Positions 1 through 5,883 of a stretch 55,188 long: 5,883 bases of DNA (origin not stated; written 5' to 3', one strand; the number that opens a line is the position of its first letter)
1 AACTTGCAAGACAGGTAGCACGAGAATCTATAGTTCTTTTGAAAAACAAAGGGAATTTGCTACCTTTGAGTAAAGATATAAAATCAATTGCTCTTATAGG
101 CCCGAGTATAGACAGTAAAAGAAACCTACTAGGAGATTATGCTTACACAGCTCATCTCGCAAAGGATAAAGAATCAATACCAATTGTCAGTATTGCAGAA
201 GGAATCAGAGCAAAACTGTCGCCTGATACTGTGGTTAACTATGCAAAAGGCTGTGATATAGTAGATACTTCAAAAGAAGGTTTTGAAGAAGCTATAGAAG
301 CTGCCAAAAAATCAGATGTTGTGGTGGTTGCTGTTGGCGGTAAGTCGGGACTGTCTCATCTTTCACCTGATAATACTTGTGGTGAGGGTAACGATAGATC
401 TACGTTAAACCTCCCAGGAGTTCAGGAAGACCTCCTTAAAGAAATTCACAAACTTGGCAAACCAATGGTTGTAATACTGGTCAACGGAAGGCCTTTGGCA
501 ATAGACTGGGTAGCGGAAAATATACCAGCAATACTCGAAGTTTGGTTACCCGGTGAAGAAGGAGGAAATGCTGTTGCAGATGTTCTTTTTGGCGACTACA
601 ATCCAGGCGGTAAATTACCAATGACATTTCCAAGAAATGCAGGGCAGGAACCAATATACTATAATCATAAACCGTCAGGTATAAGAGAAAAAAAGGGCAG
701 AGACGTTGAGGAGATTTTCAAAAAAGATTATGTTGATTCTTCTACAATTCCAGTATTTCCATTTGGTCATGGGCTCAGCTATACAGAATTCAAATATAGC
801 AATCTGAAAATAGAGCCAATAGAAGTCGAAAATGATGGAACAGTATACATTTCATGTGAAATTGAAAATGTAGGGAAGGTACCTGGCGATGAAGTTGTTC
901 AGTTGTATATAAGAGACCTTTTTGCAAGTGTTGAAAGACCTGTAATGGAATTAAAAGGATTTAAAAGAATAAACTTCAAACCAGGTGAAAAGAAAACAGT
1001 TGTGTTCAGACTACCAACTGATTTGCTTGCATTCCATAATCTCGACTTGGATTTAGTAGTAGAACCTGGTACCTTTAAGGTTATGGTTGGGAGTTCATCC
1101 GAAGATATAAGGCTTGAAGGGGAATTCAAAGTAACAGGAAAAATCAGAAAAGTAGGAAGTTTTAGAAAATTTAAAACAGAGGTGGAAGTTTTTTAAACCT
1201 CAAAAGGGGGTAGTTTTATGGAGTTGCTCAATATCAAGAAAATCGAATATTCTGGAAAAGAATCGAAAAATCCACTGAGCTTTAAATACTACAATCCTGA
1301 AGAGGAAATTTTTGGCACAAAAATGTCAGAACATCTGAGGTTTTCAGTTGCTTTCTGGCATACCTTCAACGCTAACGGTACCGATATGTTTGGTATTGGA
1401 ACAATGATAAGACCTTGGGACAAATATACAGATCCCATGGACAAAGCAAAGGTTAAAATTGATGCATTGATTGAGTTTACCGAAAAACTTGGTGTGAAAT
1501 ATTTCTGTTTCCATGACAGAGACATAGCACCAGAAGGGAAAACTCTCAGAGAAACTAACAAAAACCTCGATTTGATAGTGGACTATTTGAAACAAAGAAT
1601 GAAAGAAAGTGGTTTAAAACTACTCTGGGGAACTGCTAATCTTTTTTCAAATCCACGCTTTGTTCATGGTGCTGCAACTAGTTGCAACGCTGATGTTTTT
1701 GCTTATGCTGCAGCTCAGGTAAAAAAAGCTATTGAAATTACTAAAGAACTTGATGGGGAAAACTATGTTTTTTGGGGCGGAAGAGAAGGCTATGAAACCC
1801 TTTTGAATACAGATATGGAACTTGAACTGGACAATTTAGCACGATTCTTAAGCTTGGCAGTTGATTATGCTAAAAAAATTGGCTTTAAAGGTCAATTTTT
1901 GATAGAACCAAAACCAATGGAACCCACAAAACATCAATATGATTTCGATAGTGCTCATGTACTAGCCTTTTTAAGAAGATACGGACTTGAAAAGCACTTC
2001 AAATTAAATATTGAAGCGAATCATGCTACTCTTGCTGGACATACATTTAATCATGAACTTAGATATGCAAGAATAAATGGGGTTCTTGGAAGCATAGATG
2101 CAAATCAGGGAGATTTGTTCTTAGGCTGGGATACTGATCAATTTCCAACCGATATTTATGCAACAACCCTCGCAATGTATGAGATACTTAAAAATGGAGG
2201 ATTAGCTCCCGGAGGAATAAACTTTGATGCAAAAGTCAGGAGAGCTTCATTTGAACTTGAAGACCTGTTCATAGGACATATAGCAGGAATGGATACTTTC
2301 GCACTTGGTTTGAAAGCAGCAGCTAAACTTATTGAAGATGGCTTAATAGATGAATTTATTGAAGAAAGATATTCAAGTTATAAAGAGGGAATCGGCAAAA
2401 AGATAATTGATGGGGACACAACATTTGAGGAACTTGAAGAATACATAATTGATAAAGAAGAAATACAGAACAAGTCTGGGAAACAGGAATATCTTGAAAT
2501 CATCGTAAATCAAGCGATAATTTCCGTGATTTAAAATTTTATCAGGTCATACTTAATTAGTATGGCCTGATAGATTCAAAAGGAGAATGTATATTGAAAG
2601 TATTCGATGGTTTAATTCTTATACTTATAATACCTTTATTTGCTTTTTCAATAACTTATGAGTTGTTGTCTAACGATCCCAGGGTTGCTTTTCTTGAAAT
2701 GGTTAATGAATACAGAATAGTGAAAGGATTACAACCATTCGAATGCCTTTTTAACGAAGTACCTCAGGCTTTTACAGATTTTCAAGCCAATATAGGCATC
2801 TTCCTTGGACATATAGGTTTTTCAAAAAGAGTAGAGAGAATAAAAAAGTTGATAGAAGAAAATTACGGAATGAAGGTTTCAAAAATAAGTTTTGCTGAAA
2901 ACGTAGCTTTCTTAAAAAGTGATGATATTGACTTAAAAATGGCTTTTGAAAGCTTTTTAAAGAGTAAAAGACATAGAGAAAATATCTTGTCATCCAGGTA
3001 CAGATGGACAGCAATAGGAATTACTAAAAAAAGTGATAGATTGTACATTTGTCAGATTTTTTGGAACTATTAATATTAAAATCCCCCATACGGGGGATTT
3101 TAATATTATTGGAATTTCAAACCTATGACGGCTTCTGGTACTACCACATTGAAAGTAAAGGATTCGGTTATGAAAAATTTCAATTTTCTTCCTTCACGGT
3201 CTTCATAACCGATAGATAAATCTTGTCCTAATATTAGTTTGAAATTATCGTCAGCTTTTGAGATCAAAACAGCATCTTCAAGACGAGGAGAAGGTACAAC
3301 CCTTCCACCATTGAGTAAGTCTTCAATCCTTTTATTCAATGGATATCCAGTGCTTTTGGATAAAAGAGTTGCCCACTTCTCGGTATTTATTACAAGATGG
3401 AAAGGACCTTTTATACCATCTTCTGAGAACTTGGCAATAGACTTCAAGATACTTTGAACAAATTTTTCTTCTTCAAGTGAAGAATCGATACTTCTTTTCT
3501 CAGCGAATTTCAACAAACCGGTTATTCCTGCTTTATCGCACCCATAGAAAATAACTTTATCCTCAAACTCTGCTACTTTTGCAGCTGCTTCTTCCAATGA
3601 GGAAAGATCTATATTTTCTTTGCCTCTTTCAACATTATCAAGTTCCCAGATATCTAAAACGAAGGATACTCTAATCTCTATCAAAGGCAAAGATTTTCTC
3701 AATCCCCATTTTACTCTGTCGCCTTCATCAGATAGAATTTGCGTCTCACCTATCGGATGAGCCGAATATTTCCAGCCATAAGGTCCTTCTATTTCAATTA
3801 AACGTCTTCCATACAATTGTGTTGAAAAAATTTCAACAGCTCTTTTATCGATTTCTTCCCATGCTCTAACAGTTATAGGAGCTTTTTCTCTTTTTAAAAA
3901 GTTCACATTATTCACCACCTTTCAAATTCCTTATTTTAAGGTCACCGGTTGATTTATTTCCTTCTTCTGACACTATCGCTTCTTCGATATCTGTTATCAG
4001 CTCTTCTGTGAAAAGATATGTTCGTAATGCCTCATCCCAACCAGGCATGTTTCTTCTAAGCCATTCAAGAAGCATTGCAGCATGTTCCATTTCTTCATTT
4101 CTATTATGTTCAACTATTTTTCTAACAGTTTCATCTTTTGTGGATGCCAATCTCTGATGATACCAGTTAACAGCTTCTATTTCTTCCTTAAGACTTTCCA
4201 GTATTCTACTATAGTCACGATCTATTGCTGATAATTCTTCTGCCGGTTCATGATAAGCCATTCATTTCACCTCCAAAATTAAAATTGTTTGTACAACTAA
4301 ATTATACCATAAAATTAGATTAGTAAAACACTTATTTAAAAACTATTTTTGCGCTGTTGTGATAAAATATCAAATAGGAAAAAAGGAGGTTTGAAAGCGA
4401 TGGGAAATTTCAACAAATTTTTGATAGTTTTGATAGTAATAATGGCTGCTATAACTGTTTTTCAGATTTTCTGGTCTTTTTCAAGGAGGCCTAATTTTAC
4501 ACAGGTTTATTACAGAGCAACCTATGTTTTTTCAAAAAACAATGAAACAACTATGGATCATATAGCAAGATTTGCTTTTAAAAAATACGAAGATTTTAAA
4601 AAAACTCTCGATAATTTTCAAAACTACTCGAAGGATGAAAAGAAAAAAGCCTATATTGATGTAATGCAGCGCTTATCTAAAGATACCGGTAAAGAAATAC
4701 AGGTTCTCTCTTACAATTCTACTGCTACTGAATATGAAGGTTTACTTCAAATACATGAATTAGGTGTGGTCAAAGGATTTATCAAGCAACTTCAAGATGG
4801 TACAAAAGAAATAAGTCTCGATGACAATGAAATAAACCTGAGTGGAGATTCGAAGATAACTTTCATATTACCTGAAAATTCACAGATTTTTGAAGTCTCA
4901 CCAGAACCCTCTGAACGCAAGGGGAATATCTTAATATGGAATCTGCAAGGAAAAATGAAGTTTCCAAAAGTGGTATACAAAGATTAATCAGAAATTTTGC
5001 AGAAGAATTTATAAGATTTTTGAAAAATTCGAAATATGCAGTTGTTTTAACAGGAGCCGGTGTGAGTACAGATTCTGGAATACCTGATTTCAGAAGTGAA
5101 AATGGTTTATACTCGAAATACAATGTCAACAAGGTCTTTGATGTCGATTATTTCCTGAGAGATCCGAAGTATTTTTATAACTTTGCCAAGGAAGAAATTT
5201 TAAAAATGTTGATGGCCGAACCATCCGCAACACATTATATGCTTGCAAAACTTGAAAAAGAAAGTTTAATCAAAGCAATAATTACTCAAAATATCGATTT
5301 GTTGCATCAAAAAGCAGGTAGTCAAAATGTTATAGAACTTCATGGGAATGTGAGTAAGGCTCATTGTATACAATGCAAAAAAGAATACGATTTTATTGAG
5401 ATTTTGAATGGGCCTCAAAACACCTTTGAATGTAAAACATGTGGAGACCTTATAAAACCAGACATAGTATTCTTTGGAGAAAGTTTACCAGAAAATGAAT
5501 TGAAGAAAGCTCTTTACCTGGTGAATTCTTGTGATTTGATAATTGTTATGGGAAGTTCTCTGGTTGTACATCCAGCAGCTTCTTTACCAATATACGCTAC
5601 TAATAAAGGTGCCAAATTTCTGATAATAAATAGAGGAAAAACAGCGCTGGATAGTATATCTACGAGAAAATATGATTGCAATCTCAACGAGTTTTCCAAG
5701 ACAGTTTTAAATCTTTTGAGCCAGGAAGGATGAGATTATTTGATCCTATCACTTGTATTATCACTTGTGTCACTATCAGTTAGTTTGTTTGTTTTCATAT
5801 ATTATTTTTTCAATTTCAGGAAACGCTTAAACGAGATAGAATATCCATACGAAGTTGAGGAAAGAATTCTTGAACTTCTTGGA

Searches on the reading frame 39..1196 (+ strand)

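Call 65: search_protein_families(library=pfam, proteins=[window:39-1196:+], max_evalue=0.00001)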
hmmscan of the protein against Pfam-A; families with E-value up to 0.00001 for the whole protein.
window:39-1196:+ (385 aa): 2 families
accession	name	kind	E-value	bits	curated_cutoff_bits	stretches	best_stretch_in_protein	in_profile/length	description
PF01915.27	Glyco_hydro_3_C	-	9.6e-58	195.9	31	1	1-248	4-200/200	Glycosyl hydrolase family 3 C-terminal domain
PF14310.12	Fn3-like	-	9.4e-24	83.8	25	1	285-354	1-71/71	Fibronectin type III-like domain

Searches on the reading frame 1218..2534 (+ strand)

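Call 65: search_protein_families(library=pfam, proteins=[window:1218-2534:+], max_evalue=0.00001)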
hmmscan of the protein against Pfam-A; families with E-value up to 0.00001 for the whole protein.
window:1218-2534:+ (438 aa): 1 family
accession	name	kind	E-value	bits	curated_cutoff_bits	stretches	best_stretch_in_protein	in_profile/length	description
PF01261.30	AP_endonuc_2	-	7.9e-12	45.8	31.1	1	88-276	4-168/249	Xylose isomerase-like TIM barrel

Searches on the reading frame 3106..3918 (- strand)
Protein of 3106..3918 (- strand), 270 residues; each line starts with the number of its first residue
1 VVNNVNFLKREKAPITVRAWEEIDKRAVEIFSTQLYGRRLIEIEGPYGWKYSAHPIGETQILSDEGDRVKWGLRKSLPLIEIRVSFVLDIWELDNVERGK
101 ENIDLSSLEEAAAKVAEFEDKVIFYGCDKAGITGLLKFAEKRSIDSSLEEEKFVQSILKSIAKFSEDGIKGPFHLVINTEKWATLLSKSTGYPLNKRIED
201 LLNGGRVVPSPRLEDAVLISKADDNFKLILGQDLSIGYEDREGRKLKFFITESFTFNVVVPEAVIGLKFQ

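Call 65: search_protein_families(library=pfam, proteins=[window:3106-3918:-], max_evalue=0.00001)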
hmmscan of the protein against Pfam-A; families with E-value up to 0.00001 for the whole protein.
window:3106-3918:- (270 aa): 1 family
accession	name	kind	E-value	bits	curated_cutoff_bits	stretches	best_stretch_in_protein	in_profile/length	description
PF04454.18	Linocin_M18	-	1.5e-83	280.3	24.3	1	6-255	2-253/253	Encapsulating protein for peroxidase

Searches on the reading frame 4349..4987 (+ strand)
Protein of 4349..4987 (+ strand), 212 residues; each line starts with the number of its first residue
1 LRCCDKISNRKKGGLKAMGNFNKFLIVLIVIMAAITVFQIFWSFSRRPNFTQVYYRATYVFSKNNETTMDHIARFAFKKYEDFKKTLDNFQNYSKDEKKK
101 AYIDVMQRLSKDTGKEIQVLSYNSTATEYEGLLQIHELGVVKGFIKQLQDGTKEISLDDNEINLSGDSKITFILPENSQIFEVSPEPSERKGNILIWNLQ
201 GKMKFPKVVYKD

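Call 65: search_protein_families(library=pfam, proteins=[window:4349-4987:+], max_evalue=0.00001)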
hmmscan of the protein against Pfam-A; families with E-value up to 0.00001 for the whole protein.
window:4349-4987:+ (212 aa): 1 family
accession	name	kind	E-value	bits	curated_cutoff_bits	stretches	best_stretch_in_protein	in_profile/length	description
PF16238.11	DUF4897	-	4.1e-36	124.7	28.6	1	52-211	3-157/157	Domain of unknown function (DUF4897)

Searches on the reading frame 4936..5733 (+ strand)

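Call 6: search_protein_families(library=ncbifam, proteins=[window:4936-5733:+])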
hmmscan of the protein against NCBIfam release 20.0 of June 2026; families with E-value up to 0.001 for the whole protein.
window:4936-5733:+ (265 aa): 7 families
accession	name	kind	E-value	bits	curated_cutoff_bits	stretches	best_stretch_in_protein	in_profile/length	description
NF010736.0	PRK14138.1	equivalog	2.2e-98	328.4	395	1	23-262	2-242/244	NAD-dependent deacetylase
NF040867.1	prot_deacyl_CobB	equivalog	2e-83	279.4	320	1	24-258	2-239/242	NAD-dependent protein deacetylase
NF001753.0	PRK00481.1-3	subfamily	2.3e-79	265.9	243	1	23-261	4-247/252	NAD-dependent protein deacylase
NF001752.0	PRK00481.1-1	equivalog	2.5e-68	230.2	221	1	23-242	5-224/242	NAD-dependent protein deacylase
NF001754.0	PRK00481.1-4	equivalog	4e-60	202.9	252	1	22-243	5-226/244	NAD-dependent protein deacylase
NF003738.0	PRK05333.1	equivalog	3e-49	167.5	305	2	24-152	18-146/295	NAD-dependent protein deacetylase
NF001755.0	PRK00481.1-5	equivalog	2.7e-34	118.4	318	1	29-245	37-253/278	Sir2 family NAD+-dependent deacetylase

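Call 7: search_protein_families(library=pfam, proteins=[window:4936-5733:+])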
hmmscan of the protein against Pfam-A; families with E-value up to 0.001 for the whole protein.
window:4936-5733:+ (265 aa): 1 family
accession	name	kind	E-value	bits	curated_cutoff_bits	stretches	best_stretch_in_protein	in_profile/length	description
PF02146.23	SIR2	-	7.2e-57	192.7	24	1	40-213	1-180/180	Sir2 family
